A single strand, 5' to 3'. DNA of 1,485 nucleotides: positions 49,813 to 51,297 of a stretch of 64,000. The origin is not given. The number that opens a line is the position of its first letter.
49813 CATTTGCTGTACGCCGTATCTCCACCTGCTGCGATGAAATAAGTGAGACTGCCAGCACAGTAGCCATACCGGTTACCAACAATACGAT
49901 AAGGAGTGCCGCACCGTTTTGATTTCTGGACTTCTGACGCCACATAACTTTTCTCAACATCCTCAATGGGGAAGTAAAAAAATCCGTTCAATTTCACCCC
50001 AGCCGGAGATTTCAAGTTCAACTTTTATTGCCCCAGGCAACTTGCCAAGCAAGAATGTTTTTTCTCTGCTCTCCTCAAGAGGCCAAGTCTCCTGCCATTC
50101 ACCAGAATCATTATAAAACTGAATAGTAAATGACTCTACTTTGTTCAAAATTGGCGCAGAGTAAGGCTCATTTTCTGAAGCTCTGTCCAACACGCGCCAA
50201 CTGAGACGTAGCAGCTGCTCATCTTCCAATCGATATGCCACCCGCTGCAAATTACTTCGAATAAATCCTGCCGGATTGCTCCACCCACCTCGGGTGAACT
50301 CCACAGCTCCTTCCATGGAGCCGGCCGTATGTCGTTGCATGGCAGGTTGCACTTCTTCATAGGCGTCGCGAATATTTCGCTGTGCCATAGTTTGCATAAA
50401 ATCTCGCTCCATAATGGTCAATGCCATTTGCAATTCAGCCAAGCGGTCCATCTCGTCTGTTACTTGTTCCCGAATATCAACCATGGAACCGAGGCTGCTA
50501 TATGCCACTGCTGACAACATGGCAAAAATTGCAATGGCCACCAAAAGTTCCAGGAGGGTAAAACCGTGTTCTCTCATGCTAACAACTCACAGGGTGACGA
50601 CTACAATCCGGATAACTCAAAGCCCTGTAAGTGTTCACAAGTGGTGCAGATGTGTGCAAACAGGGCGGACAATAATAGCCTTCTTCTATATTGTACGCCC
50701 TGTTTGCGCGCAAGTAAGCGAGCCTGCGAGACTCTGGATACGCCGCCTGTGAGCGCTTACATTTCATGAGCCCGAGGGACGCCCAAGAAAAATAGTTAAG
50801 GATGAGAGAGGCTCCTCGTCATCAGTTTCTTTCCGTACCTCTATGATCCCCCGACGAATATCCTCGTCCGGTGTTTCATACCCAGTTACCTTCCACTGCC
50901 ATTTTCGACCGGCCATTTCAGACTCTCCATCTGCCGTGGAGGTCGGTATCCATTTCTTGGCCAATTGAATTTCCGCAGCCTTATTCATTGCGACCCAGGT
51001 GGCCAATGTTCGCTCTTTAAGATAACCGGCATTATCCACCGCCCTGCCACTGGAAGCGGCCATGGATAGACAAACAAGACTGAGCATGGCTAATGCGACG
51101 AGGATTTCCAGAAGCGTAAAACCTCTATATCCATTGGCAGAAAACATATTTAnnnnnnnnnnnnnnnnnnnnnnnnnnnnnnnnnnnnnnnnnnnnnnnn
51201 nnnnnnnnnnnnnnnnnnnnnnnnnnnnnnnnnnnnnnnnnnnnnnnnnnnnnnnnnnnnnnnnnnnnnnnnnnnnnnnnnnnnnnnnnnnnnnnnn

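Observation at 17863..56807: A 39-kb block of three type IV filament machines: two divergent MSHA-like pilus clusters abutting a complete T2SS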

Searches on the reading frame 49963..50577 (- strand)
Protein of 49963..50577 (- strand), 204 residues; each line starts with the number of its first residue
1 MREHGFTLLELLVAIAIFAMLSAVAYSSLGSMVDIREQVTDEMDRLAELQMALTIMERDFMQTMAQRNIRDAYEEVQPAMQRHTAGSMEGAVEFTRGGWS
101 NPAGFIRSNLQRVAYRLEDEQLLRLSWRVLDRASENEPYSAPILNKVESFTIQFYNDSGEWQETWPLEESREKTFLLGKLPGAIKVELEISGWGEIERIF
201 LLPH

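Call 8: search_protein_families(library=pfam, proteins=[window:49963-50577:-], max_evalue=0.01)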
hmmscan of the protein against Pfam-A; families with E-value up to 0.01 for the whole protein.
window:49963-50577:- (204 aa): 2 families
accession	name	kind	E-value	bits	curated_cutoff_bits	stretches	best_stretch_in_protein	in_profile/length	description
PF11612.13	T2SSJ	-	2.7e-41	141.6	28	1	56-200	1-140/140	Type II secretion system (T2SS), protein J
PF07963.17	N_methyl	-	1.5e-09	37.4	21.2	1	2-26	3-27/27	Prokaryotic N-terminal methylation motif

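Call 67: search_protein_families(library=ncbifam, proteins=[window:49963-50577:-], max_evalue=1e-10)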
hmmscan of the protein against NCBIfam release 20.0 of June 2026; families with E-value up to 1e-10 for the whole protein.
window:49963-50577:- (204 aa): 1 family
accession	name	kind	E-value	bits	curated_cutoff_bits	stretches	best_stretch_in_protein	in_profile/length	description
TIGR01711.1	gspJ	equivalog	2.7e-56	190.4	64.85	1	5-202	2-191/192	type II secretion system minor pseudopilin GspJ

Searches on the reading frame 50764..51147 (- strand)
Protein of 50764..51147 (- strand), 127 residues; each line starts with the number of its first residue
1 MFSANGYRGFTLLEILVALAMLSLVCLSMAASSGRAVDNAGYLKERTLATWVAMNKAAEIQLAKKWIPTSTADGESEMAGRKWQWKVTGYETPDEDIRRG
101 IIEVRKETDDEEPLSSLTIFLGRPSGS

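Call 8: search_protein_families(library=pfam, proteins=[window:50764-51147:-], max_evalue=0.01)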
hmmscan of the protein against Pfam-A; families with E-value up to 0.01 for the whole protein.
window:50764-51147:- (127 aa): 2 families
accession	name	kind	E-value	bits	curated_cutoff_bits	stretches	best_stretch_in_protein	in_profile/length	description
PF02501.22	T2SSI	-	2e-24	85.9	25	1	43-121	1-79/80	Type II secretion system (T2SS), protein I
PF07963.17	N_methyl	-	1.9e-06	27.6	21.2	1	7-28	4-25/27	Prokaryotic N-terminal methylation motif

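Call 67: search_protein_families(library=ncbifam, proteins=[window:50764-51147:-], max_evalue=1e-10)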
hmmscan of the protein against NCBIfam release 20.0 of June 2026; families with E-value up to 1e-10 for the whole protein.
window:50764-51147:- (127 aa): 1 family
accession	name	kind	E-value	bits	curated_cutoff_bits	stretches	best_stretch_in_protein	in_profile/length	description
TIGR01707.1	gspI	equivalog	2.2e-24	85.9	44.35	1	9-107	1-99/101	type II secretion system minor pseudopilin GspI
